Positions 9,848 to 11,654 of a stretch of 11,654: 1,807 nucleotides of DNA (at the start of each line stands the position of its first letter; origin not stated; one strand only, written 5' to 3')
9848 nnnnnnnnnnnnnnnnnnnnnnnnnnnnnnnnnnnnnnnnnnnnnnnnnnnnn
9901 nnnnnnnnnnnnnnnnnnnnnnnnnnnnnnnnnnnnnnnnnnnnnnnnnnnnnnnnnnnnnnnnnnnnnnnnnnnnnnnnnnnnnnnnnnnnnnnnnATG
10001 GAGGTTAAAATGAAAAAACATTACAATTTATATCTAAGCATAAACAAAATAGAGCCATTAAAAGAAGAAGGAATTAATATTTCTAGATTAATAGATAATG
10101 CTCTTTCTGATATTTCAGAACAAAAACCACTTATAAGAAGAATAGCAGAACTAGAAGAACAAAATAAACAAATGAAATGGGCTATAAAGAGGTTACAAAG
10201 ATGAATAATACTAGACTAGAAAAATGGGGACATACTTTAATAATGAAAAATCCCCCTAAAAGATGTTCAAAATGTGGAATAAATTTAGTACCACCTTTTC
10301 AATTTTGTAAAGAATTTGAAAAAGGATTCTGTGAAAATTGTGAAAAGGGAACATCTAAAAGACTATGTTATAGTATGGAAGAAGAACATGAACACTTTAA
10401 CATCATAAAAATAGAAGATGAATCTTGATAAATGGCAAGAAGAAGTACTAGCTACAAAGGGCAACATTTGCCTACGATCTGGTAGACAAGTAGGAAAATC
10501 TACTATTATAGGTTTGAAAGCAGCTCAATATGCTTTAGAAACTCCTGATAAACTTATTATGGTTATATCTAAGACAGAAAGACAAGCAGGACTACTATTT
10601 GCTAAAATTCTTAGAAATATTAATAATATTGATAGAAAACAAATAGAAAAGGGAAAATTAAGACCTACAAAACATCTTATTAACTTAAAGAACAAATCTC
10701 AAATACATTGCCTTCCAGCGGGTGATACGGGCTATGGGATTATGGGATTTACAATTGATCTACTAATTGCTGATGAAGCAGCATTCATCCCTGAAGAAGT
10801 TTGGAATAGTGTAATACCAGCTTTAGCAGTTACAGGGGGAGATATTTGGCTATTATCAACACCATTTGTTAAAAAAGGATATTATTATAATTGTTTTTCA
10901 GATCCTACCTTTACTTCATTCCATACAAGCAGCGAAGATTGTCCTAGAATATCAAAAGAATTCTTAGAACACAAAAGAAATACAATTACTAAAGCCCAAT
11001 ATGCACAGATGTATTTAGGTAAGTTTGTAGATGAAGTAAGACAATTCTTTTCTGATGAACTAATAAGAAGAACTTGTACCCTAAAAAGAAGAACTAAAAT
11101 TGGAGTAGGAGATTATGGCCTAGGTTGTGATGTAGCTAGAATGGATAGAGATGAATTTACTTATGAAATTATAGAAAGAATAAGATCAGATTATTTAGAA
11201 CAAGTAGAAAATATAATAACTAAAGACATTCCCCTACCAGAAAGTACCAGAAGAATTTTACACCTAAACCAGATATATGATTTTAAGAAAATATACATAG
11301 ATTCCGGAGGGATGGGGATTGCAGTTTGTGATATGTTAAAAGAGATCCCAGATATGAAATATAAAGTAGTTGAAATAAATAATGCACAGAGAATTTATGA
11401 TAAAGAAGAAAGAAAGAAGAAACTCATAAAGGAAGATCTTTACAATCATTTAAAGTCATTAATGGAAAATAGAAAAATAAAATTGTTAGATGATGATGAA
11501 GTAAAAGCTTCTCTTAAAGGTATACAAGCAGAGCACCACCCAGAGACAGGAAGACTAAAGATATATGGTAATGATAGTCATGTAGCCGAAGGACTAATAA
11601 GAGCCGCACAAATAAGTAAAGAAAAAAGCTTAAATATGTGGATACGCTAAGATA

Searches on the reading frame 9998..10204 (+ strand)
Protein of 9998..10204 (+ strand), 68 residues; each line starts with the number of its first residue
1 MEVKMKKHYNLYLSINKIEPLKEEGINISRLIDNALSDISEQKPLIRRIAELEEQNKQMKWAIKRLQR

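Call 10: search_protein_families(library=phrogs, proteins=[window:9998-10204:+], max_evalue=0.01)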
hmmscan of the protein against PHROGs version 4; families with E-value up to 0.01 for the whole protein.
window:9998-10204:+ (68 aa): 0 families

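Call 22: find_encoding_contigs(protein=window:9998-10204:+, flank=3000, max_places=10)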
Protein window:9998-10204:+ (68 aa): no gene with exactly this product is on record in the collection.

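Call 54: search_protein_families(library=pfam, proteins=[window:10010-10204:+], max_evalue=1)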
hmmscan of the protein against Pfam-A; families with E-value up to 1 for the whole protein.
window:10010-10204:+ (64 aa): 2 families
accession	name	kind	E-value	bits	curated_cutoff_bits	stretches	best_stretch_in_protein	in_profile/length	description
PF07362.18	CcdA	-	0.00044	21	22.4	1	2-39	1-38/71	Post-segregation antitoxin CcdA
PF00170.26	bZIP_1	-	0.024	15.2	27.6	1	37-63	27-53/64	bZIP transcription factor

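Call 79: search_protein_families(library=ncbifam, proteins=[window:10010-10204:+], max_evalue=0.1)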
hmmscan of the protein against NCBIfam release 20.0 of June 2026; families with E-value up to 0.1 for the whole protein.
window:10010-10204:+ (64 aa): 0 families

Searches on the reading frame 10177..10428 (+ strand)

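Call 10: search_protein_families(library=phrogs, proteins=[window:10177-10428:+], max_evalue=0.01)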
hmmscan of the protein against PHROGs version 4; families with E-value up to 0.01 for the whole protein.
window:10177-10428:+ (83 aa): 0 families

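Call 54: search_protein_families(library=pfam, proteins=[window:10177-10428:+], max_evalue=1)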
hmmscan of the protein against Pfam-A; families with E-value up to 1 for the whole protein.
window:10177-10428:+ (83 aa): 3 families
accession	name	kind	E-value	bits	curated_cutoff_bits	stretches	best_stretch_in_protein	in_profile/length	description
PF08772.16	Zn_ribbon_NOB1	-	0.028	14.9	24.9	1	41-72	15-46/72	Nin one binding (NOB1) Zn-ribbon like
PF05288.16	Pox_A3L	-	0.068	13.6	25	1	25-38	7-20/70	Poxvirus A3L Protein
PF12773.13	DZR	-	0.12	13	27.3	1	27-45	24-42/45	Double zinc ribbon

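Call 79: search_protein_families(library=ncbifam, proteins=[window:10177-10428:+], max_evalue=0.1)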
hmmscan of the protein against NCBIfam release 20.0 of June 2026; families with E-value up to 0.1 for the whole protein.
window:10177-10428:+ (83 aa): 0 families

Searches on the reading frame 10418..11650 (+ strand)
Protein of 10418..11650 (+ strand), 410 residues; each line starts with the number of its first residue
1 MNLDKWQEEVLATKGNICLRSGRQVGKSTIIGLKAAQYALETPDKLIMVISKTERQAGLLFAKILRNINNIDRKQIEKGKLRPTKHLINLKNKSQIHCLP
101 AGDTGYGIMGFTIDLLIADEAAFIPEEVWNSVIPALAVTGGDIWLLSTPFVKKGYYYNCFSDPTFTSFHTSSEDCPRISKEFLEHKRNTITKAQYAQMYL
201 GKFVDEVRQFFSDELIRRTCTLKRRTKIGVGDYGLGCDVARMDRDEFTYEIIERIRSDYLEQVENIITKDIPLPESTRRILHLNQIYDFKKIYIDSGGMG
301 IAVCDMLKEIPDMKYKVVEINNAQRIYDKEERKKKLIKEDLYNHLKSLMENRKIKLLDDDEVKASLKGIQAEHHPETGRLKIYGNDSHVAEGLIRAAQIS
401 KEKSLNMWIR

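Call 9: search_protein_families(library=pfam, proteins=[window:10418-11650:+], max_evalue=0.01)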
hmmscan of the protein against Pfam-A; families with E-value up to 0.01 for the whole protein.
window:10418-11650:+ (410 aa): 2 families
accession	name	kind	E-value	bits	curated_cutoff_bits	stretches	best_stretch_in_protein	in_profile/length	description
PF03237.21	Terminase_6N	-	4.2e-15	56.4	22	1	21-216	4-213/215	Terminase large subunit, T4likevirus-type, N-terminal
PF05127.21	NAT10_TcmA_helicase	-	1.4e-05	25.5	22.7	1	20-133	3-110/176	RNA cytidine acetyltransferase NAT10/TcmA, helicase domain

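Call 10: search_protein_families(library=phrogs, proteins=[window:10418-11650:+], max_evalue=0.01)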
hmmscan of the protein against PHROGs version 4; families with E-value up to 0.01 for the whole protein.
window:10418-11650:+ (410 aa): 11 families
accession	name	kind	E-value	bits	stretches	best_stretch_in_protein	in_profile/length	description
phrog_2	-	head and packaging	8.6e-38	131.6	1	2-364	265-563/807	terminase large subunit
phrog_7579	-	head and packaging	3.2e-35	122.5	1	4-220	6-230/239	terminase large subunit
phrog_5902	-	unknown function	2e-11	44.8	1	2-222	33-279/359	-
phrog_38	-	head and packaging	7.6e-09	35.8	1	23-332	314-649/760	terminase large subunit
phrog_5989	-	head and packaging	4.1e-05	23.9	1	18-126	160-265/347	terminase large subunit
phrog_27743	-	unknown function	0.00021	22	1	277-359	83-163/233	-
phrog_5909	-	head and packaging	0.00036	20.8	1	145-313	5-189/285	terminase large subunit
phrog_9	-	head and packaging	0.0015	18.5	1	3-149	202-359/812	terminase large subunit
phrog_5437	-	unknown function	0.0016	19.7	1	18-65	14-61/115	-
phrog_1488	-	unknown function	0.0024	18.8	1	8-75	35-103/177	unknown function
phrog_2074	-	unknown function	0.01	17.2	0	108-147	39-79/83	-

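Call 16: find_related_loci(query=window:10418-11650:+, collection=viral_contigs, flank=6000)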
Query window:10418-11650:+ (410 aa) in viral_contigs; peptide patterns used: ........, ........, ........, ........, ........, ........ (x = any residue, [..] = any of these).
25 stretches matched a pattern; 22 encode a relative of the query (tblastn E <= 1e-3); 22 distinct loci.
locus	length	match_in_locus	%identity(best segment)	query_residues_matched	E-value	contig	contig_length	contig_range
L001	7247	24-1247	73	1-408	0e+0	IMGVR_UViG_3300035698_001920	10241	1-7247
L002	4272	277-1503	69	1-410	0e+0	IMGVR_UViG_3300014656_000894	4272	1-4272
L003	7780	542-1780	70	1-410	0e+0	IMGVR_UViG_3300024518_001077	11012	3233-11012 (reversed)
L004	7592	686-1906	71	2-409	0e+0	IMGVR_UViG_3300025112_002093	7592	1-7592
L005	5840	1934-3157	69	3-410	0e+0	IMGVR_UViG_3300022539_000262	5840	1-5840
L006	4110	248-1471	69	3-410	0e+0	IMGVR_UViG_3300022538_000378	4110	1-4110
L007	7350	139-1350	70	3-408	0e+0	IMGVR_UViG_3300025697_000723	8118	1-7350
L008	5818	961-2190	72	1-409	0e+0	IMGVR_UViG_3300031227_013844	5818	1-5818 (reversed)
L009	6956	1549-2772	70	1-409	0e+0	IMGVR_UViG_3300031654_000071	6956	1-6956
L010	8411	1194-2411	70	3-407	0e+0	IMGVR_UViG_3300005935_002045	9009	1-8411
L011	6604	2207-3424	70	3-407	0e+0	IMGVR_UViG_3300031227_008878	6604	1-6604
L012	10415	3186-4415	67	1-410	0e+0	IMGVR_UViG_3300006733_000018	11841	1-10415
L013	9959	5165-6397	67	3-405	0e+0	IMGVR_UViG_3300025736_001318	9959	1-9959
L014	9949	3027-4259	67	3-405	0e+0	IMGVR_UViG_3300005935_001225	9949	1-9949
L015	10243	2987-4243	68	1-409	0e+0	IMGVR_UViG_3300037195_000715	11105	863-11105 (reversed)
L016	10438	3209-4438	67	1-410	0e+0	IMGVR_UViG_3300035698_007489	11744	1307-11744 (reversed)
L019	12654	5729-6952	63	1-409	4e-164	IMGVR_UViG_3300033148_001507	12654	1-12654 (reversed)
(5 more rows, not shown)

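Call 24: find_related_loci(query=window:10418-11650:+, collection=metagenome_contigs, flank=3500)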
Query window:10418-11650:+ (410 aa) in metagenome_contigs; peptide patterns used: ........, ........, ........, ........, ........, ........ (x = any residue, [..] = any of these).
124 stretches matched a pattern; 69 encode a relative of the query (tblastn E <= 1e-3); 69 distinct loci.
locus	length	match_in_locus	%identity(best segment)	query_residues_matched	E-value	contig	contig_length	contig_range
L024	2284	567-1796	73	1-409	0e+0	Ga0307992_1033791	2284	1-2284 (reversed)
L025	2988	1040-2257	71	3-407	0e+0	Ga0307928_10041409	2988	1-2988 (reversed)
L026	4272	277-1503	69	1-410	0e+0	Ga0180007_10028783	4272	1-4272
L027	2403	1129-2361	71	1-409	0e+0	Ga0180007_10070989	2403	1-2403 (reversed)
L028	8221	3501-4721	71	2-409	0e+0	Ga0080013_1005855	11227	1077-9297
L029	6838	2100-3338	70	1-410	0e+0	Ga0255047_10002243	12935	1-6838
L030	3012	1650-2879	73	1-409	0e+0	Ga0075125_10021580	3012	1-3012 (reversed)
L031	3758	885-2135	70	1-409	0e+0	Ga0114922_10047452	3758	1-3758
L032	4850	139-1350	70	3-408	0e+0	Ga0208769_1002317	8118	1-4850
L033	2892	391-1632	69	1-408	0e+0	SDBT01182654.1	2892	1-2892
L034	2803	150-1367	69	1-406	0e+0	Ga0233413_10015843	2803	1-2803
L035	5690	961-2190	72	1-409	0e+0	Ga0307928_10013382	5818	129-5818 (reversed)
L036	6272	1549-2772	70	1-409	0e+0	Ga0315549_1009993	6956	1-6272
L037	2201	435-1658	70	1-409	0e+0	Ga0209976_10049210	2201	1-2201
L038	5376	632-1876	67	1-409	0e+0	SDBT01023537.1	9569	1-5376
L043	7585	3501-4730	67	1-410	0e+0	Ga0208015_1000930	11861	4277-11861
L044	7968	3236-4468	67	3-405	0e+0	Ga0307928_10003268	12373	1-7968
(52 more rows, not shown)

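Call 30: find_related_loci(query=window:10418-11650:+, collection=genome_contigs, flank=6000)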
Query window:10418-11650:+ (410 aa) in genome_contigs; peptide patterns used: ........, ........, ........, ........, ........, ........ (x = any residue, [..] = any of these).
37 stretches matched a pattern; 2 encode a relative of the query (tblastn E <= 1e-3); 2 distinct loci.
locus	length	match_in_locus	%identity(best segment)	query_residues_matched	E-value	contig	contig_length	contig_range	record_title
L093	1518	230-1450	73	3-409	0e+0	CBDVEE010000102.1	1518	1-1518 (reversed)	MAG TPA_asm: uncultured archaeon isolate SRR22302353_concoct_106 genome assembly, contig: ERZ25073599.79012, whole genom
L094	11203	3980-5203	60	2-409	2e-163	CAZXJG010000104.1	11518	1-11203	MAG TPA_asm: uncultured Melioribacteraceae bacterium isolate binchicken_co159_36 genome assembly, contig: NODE_2322_leng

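Call 45: search_dna_similar(query=window:10418-11650:+, collection=phages, mode=protein, max_rows=25)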
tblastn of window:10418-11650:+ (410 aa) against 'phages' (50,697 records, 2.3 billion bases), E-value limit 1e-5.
Records with a match: 78; places in all: 78; records where one place covers at least 80% of the query: 30.
Best place of each record, by identity: <60% 78.
By first word of the organism name: Thermus 11; Pseudomonas 11; Clostridium 9; Erwinia 7; Xanthomonas 4; Yersinia 4; Salmonella 4; Clostridioides 3; Klebsiella 3; Halogranum 2; and 14 more.
By host as written in the record: - 13; Thermus thermophilus 5; Thermus thermophilus HB8 5; Pseudomonas aeruginosa PAO1 5; Clostridium difficile strain CD105HE1 ribotype 076 4; Clostridium difficile 4; Erwinia amylovora 3; Erwinia amylovora SNUABM_01 3; and 24 more.
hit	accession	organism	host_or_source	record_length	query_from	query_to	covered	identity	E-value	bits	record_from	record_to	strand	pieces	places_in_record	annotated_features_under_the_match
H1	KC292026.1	Halogranum tailed virus 1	Halogranum sp. SS5-1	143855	14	405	96%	30.6%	5e-43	166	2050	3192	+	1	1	5: terminase large subunit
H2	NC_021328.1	Halogranum tailed virus 1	Halogranum sp. SS5-1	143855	14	405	96%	30.6%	5e-43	166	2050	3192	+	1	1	5: terminase large subunit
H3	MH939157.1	Meiothermus phage MMP17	Meiothermus sp.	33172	4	371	90%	28.5%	6e-35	143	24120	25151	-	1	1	terminase, ATPase subunit | hypothetical protein (x2)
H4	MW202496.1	Caudoviricetes sp.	Manatee Spring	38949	6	384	92%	24.1%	1e-12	76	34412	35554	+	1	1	terminase large subunit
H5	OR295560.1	Clostridioides phage phiCD508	Clostridioides difficile LCUS 0508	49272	4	362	88%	25.3%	4e-14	81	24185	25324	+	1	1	hypothetical protein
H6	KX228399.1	Clostridium phage CDKM9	Clostridium difficile strain CD105HE1 ...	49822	4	362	88%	25.3%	4e-14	81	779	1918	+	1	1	terminase large subunit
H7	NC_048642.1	Clostridium phage CDKM9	Clostridium difficile strain CD105HE1 ...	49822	4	362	88%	25.3%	4e-14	81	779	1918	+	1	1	DEAD/DEAH box helicase family protein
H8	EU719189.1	Clostridioides phage phiCD27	Clostridioides difficile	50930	4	362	88%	25.3%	4e-14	81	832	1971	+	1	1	putative terminase B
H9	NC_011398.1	Clostridioides phage phiCD27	Clostridioides difficile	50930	4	362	88%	25.3%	4e-14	81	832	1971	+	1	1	putative terminase B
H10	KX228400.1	Clostridium phage CDKM15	Clostridium difficile strain CD105HE1 ...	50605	4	362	88%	25.1%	1e-13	79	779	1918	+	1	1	terminase large subunit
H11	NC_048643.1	Clostridium phage CDKM15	Clostridium difficile strain CD105HE1 ...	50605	4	362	88%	25.1%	1e-13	79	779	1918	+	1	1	DEAD/DEAH box helicase family protein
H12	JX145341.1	Clostridium phage phiMMP02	Clostridium difficile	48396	4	362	88%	25.1%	1e-13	79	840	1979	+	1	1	terminase large subunit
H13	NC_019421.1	Clostridium phage phiMMP02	Clostridium difficile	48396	4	362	88%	25.1%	1e-13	79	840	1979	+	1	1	DEAD/DEAH box helicase family protein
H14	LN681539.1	Clostridium phage phiCD505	Clostridium difficile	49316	4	362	88%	25.1%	1e-13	79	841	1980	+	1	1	putative terminase B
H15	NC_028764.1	Clostridium phage phiCD505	Clostridium difficile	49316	4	362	88%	25.1%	1e-13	79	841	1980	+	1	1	DEAD/DEAH box helicase family protein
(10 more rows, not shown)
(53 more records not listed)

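Call 67: find_homologous_proteins(query=window:10418-11650:+, max_evalue=1e-100)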
Query window:10418-11650:+ (410 aa): 1150 proteins with E <= 1e-100 among 7827 candidates; the best 120 are listed.
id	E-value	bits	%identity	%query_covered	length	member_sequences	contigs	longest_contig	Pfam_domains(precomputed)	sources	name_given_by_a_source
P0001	2.6e-275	931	100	100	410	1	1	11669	PF05127.22,PF03237.22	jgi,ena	-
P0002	3.3e-199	680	73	100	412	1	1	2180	PF05127.22,PF17289.9,PF03354.22,PF03237.22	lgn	-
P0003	3.3e-199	680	73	100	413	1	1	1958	PF05127.22,PF03237.22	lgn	-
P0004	4.3e-197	673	74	100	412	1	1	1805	PF05127.22,PF03237.22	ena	-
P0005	6.6e-197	672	74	100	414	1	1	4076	PF03237.22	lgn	-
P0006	7.2e-196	669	72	100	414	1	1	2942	PF03237.22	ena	-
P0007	9.8e-195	665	72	100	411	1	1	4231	PF03237.22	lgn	-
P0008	2.3e-194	664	71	100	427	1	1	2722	PF03237.22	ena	-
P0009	6.3e-194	663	71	100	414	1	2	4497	PF03237.22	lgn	-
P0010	7.5e-194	662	71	100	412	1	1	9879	PF05127.22,PF03237.22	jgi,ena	-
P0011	1.5e-193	661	71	99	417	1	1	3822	PF05127.22,PF03237.22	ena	-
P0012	2.7e-193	660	73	100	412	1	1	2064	PF05127.22,PF17289.9,PF03237.22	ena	-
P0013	3.3e-193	660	71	100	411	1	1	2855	PF03237.22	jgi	jgi:hypothetical protein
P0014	4.2e-193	660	73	100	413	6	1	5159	PF03237.22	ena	-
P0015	1.7e-192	658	69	100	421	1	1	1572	PF05127.22,PF03237.22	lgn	-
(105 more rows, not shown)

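Call 76: search_protein_families(library=pfam, proteins=[L019:1259-2479:+, L019:2729-3391:+, L019:3860-4342:+, L094:9905-11017:+, L094:1389-1802:+, L016:1313-1999:+, L016:798-1256:+, L012:9210-10040:+, L013:473-889:+, L043:23-811:+], max_evalue=0.01)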
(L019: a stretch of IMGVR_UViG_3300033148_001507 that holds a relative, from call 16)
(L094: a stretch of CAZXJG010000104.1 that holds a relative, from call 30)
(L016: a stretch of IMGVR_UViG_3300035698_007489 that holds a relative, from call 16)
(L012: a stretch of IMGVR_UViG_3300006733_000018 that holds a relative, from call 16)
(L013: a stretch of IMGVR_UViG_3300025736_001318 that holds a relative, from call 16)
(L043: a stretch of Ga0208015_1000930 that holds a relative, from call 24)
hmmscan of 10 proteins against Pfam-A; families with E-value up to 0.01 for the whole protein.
L019:1259-2479:+ (406 aa): 0 families

L019:2729-3391:+ (220 aa): 0 families

L019:3860-4342:+ (160 aa): 2 families
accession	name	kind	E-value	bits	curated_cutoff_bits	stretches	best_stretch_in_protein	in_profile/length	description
PF08888.16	HopJ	-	0.0045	17.7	27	1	20-94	30-106/109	HopJ type III effector protein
PF21794.3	RAD51D_N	-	0.0047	17.5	27.3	0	126-153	31-58/60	RAD51D, N-terminal domain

L094:9905-11017:+ (370 aa): 0 families

L094:1389-1802:+ (137 aa): 0 families

L016:1313-1999:+ (228 aa): 0 families

L016:798-1256:+ (152 aa): 0 families

L012:9210-10040:+ (276 aa): 5 families
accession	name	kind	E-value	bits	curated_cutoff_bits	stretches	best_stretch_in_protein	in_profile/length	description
PF13385.13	Laminin_G_3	-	2.5e-16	60.6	27.6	1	28-189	4-148/151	Concanavalin A-like lectin/glucanases superfamily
PF02210.31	Laminin_G_2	-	2.5e-05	25.2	22.9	1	73-181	18-123/126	Laminin G domain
PF22925.3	TS_C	-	0.0059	16.7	27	1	99-143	120-164/202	Trans-sialidase, C-terminal domain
PF00054.30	Laminin_G_1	-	0.007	17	24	0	68-181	14-125/131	Laminin G domain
PF20611.3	DUF6801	-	0.008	16.7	26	0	21-109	58-143/161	Family of unknown function (DUF6801)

L013:473-889:+ (138 aa): 0 families

L043:23-811:+ (262 aa): 0 families
